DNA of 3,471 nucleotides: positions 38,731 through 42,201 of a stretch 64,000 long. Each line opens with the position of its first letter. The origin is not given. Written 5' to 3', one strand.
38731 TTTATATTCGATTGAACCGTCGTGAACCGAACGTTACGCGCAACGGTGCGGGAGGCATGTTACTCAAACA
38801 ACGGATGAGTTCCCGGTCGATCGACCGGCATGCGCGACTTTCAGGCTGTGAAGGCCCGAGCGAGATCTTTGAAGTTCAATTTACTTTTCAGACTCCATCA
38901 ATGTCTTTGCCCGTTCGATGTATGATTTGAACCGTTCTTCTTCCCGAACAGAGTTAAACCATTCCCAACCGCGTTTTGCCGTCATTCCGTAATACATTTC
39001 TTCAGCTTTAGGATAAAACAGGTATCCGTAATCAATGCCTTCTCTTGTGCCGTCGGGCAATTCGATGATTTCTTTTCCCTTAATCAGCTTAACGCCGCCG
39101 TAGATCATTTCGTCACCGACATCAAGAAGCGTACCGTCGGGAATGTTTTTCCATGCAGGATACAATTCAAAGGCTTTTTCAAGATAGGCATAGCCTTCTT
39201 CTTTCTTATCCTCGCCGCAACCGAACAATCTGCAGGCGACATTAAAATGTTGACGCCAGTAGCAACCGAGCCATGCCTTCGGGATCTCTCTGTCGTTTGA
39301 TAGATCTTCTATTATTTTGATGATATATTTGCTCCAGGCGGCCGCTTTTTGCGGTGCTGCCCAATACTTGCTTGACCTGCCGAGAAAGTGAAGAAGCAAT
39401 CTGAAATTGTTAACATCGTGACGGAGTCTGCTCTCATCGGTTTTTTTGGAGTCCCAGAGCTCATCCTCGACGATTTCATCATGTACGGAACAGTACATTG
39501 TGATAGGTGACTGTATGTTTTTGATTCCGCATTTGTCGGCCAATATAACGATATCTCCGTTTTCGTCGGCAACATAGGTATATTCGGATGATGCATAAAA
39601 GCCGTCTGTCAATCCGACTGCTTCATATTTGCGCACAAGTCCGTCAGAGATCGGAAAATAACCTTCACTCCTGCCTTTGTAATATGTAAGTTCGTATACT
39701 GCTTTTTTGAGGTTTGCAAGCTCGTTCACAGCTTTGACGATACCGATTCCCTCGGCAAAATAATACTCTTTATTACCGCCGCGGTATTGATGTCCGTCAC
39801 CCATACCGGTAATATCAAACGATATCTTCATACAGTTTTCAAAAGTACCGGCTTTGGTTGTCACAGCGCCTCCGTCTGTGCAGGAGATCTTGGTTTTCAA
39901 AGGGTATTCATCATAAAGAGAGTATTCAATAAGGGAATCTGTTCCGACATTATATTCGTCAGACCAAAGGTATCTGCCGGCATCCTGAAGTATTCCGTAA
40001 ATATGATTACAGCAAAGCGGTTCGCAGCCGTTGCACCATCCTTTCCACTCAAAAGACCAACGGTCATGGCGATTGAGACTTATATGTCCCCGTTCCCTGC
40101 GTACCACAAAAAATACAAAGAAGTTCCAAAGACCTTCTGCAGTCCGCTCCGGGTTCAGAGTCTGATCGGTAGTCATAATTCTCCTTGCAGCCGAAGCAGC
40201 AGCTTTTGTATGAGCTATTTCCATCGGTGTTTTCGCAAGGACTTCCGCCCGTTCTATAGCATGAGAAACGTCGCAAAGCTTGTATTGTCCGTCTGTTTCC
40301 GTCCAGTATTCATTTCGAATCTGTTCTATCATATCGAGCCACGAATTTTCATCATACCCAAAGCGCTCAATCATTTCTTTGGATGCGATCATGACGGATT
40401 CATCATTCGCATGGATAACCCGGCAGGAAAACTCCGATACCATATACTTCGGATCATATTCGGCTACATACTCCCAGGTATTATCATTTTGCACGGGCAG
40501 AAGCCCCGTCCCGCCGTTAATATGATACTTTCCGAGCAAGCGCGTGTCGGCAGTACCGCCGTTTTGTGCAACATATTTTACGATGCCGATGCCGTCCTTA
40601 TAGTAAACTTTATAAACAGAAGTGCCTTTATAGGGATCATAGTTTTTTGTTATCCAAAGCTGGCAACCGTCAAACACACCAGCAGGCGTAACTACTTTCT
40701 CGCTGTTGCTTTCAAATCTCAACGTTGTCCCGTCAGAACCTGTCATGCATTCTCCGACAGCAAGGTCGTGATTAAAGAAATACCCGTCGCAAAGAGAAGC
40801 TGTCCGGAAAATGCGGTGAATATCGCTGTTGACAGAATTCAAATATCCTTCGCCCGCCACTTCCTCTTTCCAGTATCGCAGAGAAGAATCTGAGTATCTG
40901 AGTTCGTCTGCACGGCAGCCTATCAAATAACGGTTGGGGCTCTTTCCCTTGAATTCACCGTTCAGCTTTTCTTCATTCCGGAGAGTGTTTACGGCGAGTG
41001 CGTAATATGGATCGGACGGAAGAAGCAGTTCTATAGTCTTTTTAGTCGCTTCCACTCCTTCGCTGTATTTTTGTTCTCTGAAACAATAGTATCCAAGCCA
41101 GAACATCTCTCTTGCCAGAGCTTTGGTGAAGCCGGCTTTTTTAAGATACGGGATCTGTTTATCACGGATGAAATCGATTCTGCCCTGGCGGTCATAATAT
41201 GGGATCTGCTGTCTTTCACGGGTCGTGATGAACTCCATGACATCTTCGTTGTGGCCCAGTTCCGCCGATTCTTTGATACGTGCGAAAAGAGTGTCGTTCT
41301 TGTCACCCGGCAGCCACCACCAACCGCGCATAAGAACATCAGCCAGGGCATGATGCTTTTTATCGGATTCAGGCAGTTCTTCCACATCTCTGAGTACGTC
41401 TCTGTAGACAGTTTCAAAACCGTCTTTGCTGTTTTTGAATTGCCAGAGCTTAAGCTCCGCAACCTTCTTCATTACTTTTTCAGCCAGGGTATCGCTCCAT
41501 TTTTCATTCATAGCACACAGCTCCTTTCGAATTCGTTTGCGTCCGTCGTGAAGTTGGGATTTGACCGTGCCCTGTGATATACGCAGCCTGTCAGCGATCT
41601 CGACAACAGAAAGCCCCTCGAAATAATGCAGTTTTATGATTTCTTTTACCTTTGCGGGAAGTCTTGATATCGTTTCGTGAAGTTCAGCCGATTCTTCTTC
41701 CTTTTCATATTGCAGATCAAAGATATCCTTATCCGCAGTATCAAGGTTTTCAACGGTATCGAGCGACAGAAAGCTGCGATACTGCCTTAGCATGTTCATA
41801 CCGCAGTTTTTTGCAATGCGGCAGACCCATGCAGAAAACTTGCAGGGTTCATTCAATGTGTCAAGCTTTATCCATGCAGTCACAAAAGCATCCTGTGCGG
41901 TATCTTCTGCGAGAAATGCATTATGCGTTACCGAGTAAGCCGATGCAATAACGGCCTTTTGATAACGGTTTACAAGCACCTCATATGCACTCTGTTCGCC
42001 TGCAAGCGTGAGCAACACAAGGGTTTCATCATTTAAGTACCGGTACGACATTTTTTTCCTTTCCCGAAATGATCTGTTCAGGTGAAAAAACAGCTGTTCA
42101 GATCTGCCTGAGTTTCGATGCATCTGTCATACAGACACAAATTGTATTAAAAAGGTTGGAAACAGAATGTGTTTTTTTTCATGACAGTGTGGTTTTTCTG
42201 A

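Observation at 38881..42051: Giant cytoplasmic ECF-type sigma factor fusion (~1056 aa) with an internally duplicated beta-rich module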

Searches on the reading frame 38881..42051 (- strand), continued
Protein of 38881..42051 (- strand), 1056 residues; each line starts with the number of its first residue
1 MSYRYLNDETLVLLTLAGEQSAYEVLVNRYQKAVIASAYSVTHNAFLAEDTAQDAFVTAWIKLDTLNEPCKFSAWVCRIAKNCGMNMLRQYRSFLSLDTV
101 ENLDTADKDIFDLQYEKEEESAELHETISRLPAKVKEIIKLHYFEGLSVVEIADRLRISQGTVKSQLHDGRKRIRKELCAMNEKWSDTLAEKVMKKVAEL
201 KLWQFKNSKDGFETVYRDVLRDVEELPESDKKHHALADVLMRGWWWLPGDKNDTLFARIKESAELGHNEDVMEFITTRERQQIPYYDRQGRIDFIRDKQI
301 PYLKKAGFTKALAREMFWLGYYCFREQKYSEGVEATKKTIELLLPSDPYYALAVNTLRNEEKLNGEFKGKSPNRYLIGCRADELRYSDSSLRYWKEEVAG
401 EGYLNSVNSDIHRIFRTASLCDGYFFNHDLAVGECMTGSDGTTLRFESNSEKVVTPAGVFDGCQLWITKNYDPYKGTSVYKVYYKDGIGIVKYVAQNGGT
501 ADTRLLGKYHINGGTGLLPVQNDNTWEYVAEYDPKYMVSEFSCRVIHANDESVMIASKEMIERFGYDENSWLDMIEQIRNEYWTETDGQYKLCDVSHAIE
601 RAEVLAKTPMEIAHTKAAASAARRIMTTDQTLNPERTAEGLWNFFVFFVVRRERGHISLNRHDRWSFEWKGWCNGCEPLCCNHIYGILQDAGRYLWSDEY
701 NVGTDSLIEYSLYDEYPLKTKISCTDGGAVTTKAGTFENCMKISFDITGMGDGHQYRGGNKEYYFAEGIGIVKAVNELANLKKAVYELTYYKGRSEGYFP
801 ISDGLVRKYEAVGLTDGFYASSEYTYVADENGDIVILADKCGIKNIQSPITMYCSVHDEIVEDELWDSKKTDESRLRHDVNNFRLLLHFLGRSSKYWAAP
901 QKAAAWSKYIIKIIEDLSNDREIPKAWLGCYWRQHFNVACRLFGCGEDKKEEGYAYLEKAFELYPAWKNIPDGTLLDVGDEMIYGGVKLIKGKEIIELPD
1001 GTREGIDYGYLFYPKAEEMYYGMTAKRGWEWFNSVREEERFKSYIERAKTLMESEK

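Call 45: find_related_loci(query=A1, collection=genome_contigs, flank=6000)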
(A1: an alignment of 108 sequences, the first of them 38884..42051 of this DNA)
Query A1 (1056 aa) in genome_contigs; peptide patterns used: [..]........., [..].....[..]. (x = any residue, [..] = any of these).
482 stretches matched a pattern; 352 encode a relative of the query (tblastn E <= 1e-3); the best 80 are kept; 80 distinct loci.
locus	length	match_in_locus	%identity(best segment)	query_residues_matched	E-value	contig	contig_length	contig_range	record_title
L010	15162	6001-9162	79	1-1056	0e+0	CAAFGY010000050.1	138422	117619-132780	MAG TPA_asm: Clostridia bacterium, isolate HGM12677, WGS project CAAFGY010000000 data, contig: SRS144537_92_k99_166590,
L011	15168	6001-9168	79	1-1056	0e+0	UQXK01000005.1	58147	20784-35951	uncultured Clostridiales bacterium isolate UMGS731 genome assembly, contig: NODE_261_length_58147_cov_7.002530, whole ge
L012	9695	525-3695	74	1-1054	0e+0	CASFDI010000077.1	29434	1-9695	uncultured bacterium isolate CO.B12.metabat-bins.394 genome assembly, contig: CO.B12.metabat-bins.394.fa_k141_16609988,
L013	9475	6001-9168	98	1-1056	0e+0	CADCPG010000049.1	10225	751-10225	MAG: uncultured Ruminococcus sp. isolate RUG14854 genome assembly, contig: RUG14854_asm_49, whole genome shotgun sequenc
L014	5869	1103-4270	58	1-1056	0e+0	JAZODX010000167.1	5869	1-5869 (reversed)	MAG: Eubacteriales bacterium isolate T1900044750_TS20190416.MAGScoT_cleanbin_000096 SGB_2195_k141_3564309, whole genome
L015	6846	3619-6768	58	1-1052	0e+0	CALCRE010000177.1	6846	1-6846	MAG TPA_asm: uncultured Clostridia bacterium isolate SRR1561991_bin.39_CONCOCT_v1.1_MAG genome assembly, contig: ERZ7240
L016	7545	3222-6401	58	1-1056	0e+0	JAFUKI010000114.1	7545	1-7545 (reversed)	MAG: Clostridia bacterium isolate RGIG4573 Roe_deer_Rectum-2__c427016, whole genome shotgun sequence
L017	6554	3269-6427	58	7-1055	0e+0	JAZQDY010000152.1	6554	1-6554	MAG: Eubacteriales bacterium isolate T1900044635_TS20190101.MAGScoT_cleanbin_000080 SGB_1135_k141_1332525, whole genome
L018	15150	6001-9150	57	7-1056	0e+0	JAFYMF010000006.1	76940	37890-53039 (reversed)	MAG: Clostridia bacterium isolate RGIG7218 Water_buffalos_Cecum-1__c42895, whole genome shotgun sequence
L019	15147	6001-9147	57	7-1056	0e+0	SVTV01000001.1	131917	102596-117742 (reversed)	MAG: Oscillospiraceae bacterium isolate SIG704 NODE_2916_length_131917_cov_2.894575, whole genome shotgun sequence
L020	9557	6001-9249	56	1-1051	0e+0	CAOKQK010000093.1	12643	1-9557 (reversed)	MAG TPA_asm: uncultured Lachnospiraceae bacterium isolate SRR17684646_bin.65_metawrap_v1.3_MAG genome assembly, contig:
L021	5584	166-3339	57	1-1056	0e+0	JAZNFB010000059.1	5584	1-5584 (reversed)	MAG: Candidatus Flemingiibacterium sp. isolate T1900044715_TS20190181.MAGScoT_cleanbin_000068 SGB_1872_k141_932345, whol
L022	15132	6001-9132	56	7-1051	0e+0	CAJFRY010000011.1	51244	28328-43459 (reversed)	Candidatus Woodwardibium gallinarum isolate Chicken_20_mag_147 genome assembly, contig: MAGpy_11413_20_idba_bin_147_fasc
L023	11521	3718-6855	56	7-1056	0e+0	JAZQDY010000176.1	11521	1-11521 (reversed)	MAG: Eubacteriales bacterium isolate T1900044635_TS20190101.MAGScoT_cleanbin_000080 SGB_1135_k141_499606, whole genome s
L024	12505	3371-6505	56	8-1056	0e+0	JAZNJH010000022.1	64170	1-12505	MAG: Eubacteriales bacterium isolate T1900044680_TS20190146.MAGScoT_cleanbin_000032 SGB_1683_k141_1850783, whole genome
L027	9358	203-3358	57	1-1055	0e+0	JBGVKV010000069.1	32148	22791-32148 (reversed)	MAG: Eubacteriales bacterium isolate fecal_MAG_297 fecal_MAG_297_contig_0069, whole genome shotgun sequence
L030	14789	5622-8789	55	1-1056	0e+0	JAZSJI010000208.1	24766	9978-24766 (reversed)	MAG: Candidatus Flemingiibacterium sp. isolate T1900044565_TS20190031.MAGScoT_cleanbin_000018 SGB_400_k141_2813406, whol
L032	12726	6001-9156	55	1-1056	0e+0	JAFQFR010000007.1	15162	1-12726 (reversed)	MAG: Clostridia bacterium isolate RGIG1777 Goat_Cecum-4__c138894, whole genome shotgun sequence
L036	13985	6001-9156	55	3-1055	0e+0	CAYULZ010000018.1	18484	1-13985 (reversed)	MAG TPA_asm: uncultured Lachnospiraceae bacterium isolate SRP315200_co1_53 genome assembly, contig: NODE_5672_length_184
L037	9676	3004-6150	55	7-1056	0e+0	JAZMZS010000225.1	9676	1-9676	MAG: Eubacteriales bacterium isolate T1900044749_TS20190415.MAGScoT_cleanbin_000041 SGB_2168_k141_301245, whole genome s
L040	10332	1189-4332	54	1-1055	0e+0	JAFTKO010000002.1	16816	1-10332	MAG: Clostridia bacterium isolate RGIG3903 Roe_deer_Cecum-2__c117, whole genome shotgun sequence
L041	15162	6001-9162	54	1-1055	0e+0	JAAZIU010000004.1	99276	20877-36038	MAG: Clostridiales bacterium isolate AS21ysBPME_12 37561_AS21, whole genome shotgun sequence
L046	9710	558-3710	54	4-1056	0e+0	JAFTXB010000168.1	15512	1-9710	MAG: Clostridia bacterium isolate RGIG4228 Roe_deer_Colon-4__c275533, whole genome shotgun sequence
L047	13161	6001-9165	53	1-1055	0e+0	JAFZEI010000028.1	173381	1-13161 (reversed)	MAG: Clostridia bacterium isolate RGIG7689 Water_buffalos_Rectum-2__c191029, whole genome shotgun sequence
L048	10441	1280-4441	54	1-1055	0e+0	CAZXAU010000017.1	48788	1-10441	MAG TPA_asm: uncultured Lachnospiraceae bacterium isolate SRP199465_co1_4 genome assembly, contig: NODE_1484_length_4878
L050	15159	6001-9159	53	1-1055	0e+0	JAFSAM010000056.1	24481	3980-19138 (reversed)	MAG: Clostridia bacterium isolate RGIG2965 Goat_Rectum-1__c578283, whole genome shotgun sequence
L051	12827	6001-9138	54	7-1055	0e+0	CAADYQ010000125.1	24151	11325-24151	MAG TPA_asm: Clostridia bacterium, isolate HGM12681, WGS project CAADYQ010000000 data, contig: ERS396355_37_k85_175291,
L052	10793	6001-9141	53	1-1056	0e+0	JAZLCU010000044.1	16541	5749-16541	MAG: Faecousia sp. isolate T1900045045_TC20190038.MAGScoT_cleanbin_000007 SGB_4496_k141_1238780, whole genome shotgun se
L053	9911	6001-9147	53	7-1055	0e+0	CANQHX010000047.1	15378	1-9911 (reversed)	MAG: uncultured Lachnospiraceae bacterium isolate Lapin-030__bin47 genome assembly, contig: Lapin-030__NODE_5287_length_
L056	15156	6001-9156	52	1-1056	0e+0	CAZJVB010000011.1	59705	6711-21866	MAG TPA_asm: uncultured Ruminococcus sp. isolate SRP222994_co1_449 genome assembly, contig: NODE_780_length_59705_cov_11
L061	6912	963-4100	53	7-1055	0e+0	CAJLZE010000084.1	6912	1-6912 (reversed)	MAG TPA_asm: uncultured Anaerotruncus sp. isolate ERR414264-bin.20 genome assembly, contig: NODE_5952_length_6912_cov_6.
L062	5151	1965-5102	53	7-1055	0e+0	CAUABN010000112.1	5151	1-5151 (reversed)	MAG TPA_asm: uncultured Anaerotruncus sp. isolate ERR9762711_bin.22_MetaWRAP_v1.3_MAG genome assembly, contig: ERZ185340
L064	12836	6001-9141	53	7-1056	0e+0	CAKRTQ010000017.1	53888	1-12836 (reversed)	MAG: uncultured Eubacteriales bacterium isolate REFINED_METABAT215_TOP10_CONTIGS_1500_ASSEMBLY_K77_MERGED__Hadza_MoBio_h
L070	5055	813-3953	53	8-1055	0e+0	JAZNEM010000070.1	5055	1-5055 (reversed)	MAG: Eubacteriales bacterium isolate T1900044719_TS20190185.MAGScoT_cleanbin_000048 SGB_1902_k141_1269016, whole genome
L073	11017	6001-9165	52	1-1055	0e+0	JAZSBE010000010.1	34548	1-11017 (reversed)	MAG: Eubacteriales bacterium isolate T1900044928_TS20190394.MAGScoT_cleanbin_000057 SGB_3403_k141_1099630, whole genome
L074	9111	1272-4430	52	1-1055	0e+0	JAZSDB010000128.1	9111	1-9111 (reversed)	MAG: Eubacteriales bacterium isolate T1900044601_TS20190067.MAGScoT_cleanbin_000083 SGB_693_k141_2277592, whole genome s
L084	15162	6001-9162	51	1-1055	0e+0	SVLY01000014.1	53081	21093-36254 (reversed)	MAG: Oscillospiraceae bacterium isolate SIG499 NODE_14546_length_53081_cov_1.698002, whole genome shotgun sequence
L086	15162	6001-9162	53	1-1056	0e+0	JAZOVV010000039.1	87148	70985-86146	MAG: Eubacteriales bacterium isolate T1900045525_YK20190219.MAGScoT_cleanbin_000018 SGB_7680_k141_1188199, whole genome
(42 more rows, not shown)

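Call 72: search_solved_structures(query=A5, max_evalue=10)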
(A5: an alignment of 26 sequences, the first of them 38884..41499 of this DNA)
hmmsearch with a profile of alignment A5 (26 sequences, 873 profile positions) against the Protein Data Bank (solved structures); distinct sequences matched with E-value up to 10: 19.
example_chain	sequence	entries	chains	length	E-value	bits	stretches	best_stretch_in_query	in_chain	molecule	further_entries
8bu0_A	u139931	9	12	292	0.009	17.4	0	128-166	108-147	Consensus tetratricopeptide repeat protein | Crystal structure of an 8-repeat consensus TPR superhelix with Zinc. | Monomer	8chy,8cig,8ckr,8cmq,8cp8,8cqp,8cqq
2wqh_A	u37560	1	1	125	0.012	16.9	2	128-197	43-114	CTPR3Y3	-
8ch0_A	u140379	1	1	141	0.013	16.9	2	128-157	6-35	Consensus tetratricopeptide repeat protein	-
2fo7_A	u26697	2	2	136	0.018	16.4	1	128-157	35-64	SYNTHETIC CONSENSUS TPR PROTEIN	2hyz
1na0_A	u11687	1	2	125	0.03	15.7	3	128-160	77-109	designed protein CTPR3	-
2avp_A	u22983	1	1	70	0.039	15.3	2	128-157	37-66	synthetic consensus TPR protein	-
5hrz_A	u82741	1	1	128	0.041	15.2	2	128-164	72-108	TPR domain protein 1na0C3_3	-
6vl6_A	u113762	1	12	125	0.056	14.8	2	128-157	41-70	T33_dn2A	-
1na3_A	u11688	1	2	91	0.058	14.7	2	128-161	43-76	designed protein CTPR2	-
8ump_A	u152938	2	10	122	0.067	14.5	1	127-157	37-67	T33-ml35-redesigned-TPR-domain-fold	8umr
6vfj_B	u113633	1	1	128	0.079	14.3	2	128-179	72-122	I53_dn5B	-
6vfh_A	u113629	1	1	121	0.093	14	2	128-159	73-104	T33_dn10A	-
6vfi_B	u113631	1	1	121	0.1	13.9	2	128-157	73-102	O43_dn18B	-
6v8e_A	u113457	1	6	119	0.15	13.3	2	128-161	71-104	Designed protein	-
4xi0_A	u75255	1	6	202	0.79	11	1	116-199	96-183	Magnetosome protein MamA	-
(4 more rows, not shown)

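Call 73: search_protein_families(library=padloc, proteins=[window:38884-42051:-], max_evalue=1)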
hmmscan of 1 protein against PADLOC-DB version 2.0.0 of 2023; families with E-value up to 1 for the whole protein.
window:38884-42051:- (1056 aa): 1 family
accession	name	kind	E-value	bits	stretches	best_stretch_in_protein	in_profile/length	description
PDLC01851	CARF3--CARF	-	0.021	12.2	1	115-175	193-253/279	-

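Call 91: find_encoding_contigs(protein=P0004, flank=6000, max_places=2)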
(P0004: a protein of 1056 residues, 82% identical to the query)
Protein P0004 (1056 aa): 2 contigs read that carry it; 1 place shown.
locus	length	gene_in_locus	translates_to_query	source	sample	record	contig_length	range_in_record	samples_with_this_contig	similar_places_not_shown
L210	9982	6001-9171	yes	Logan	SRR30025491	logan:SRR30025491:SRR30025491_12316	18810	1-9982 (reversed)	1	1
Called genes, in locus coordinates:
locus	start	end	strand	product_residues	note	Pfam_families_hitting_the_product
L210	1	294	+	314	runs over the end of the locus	PF07261:DnaB_2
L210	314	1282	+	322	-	PF01695:IstB_IS21, PF00308:Bac_DnaA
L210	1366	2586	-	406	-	PF07690:MFS_1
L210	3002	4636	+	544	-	PF07556:DUF1538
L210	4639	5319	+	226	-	PF00543:P-II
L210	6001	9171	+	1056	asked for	PF04542:Sigma70_r2, PF04545:Sigma70_r4, PF08281:Sigma70_r4_2, PF21347:DUF3108_like (faint)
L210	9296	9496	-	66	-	PF14198:TnpV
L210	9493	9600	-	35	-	-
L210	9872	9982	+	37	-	?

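Call 92: find_encoding_contigs(protein=P0002, flank=6000, max_places=2)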
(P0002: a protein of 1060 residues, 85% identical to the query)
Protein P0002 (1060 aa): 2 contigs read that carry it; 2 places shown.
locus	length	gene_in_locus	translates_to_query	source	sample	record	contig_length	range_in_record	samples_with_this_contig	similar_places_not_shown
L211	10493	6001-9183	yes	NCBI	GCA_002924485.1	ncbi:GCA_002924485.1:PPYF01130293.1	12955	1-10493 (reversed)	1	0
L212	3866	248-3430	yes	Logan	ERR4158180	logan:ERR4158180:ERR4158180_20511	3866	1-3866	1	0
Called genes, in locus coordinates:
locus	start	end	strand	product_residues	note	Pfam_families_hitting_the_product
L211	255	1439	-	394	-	PF12679:ABC2_membrane_2 (weak)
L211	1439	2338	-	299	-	PF00005:ABC_tran, PF13304:AAA_21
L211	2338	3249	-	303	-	PF00005:ABC_tran, PF13304:AAA_21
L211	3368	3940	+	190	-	PF00440:TetR_N (weak), PF14278:TetR_C_8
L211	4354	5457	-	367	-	-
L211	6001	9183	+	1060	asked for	PF04542:Sigma70_r2, PF04545:Sigma70_r4, PF08281:Sigma70_r4_2, PF21347:DUF3108_like (faint)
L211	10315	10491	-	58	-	?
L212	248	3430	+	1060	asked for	PF04542:Sigma70_r2, PF04545:Sigma70_r4, PF08281:Sigma70_r4_2, PF21347:DUF3108_like (faint)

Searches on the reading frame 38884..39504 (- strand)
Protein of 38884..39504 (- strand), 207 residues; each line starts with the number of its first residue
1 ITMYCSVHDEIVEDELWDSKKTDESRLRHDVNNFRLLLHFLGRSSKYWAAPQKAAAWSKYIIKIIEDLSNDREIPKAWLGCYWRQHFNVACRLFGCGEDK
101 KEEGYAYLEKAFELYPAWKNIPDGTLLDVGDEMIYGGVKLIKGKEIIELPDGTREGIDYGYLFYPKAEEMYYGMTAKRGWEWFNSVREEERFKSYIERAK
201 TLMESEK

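Call 39: search_protein_families(library=pfam, proteins=[window:38884-39504:-], max_evalue=1)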
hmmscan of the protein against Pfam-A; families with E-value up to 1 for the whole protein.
window:38884-39504:- (207 aa): 1 family
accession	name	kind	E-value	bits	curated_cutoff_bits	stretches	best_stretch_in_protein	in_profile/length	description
PF07202.18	Tcp10_C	-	0.19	11.9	36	1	143-155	21-33/35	T-complex protein 10 C-terminus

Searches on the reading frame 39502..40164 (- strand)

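Call 39: search_protein_families(library=pfam, proteins=[window:39502-40164:-], max_evalue=1)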
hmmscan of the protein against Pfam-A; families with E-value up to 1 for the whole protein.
window:39502-40164:- (221 aa): 2 families
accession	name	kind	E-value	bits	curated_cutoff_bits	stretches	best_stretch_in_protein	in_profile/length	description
PF21347.3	DUF3108_like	-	9.2e-06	26.1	27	1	100-145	141-184/199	DUF3108-like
PF08309.17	LVIVD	-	0.083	12.7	20.2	1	191-208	9-26/42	LVIVD repeat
